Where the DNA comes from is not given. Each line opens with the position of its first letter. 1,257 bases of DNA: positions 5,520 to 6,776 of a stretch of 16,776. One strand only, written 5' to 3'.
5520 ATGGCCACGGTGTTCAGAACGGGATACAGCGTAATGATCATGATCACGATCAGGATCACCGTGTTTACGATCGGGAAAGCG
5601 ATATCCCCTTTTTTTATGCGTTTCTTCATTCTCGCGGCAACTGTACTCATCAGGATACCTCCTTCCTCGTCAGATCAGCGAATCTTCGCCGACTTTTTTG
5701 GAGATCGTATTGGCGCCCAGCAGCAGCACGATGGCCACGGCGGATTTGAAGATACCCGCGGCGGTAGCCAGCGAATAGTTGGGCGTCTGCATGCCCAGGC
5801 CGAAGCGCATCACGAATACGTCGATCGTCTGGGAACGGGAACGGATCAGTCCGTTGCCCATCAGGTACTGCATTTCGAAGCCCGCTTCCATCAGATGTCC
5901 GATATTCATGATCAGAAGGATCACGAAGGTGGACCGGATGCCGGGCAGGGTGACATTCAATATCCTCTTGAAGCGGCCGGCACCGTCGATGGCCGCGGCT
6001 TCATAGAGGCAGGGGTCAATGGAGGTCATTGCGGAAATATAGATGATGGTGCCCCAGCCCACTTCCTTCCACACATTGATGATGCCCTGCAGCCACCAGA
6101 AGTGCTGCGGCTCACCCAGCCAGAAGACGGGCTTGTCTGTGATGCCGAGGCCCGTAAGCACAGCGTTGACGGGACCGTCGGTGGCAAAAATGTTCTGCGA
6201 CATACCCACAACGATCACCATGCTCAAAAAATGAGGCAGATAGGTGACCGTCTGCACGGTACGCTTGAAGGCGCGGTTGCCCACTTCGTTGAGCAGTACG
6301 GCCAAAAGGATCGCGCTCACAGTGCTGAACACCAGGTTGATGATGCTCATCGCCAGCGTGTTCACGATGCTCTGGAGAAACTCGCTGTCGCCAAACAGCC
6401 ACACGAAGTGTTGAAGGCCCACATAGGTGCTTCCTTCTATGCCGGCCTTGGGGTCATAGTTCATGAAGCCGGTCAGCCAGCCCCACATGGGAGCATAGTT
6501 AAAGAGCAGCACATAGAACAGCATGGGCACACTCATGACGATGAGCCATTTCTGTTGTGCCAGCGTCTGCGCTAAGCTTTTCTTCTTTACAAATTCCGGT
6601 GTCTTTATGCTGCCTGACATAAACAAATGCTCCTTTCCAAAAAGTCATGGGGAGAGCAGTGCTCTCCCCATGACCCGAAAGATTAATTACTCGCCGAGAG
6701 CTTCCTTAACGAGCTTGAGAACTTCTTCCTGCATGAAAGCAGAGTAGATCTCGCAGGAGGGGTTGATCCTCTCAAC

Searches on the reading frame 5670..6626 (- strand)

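Call 37: search_protein_families(library=pfam, proteins=[window:5670-6626:-], max_evalue=0.001)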
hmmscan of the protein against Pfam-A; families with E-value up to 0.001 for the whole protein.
window:5670-6626:- (318 aa): 1 family
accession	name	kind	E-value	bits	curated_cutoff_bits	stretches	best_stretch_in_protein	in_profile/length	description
PF00528.27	BPD_transp_1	-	8.7e-16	58.6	26.4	1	103-306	3-175/184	Binding-protein-dependent transport system inner membrane component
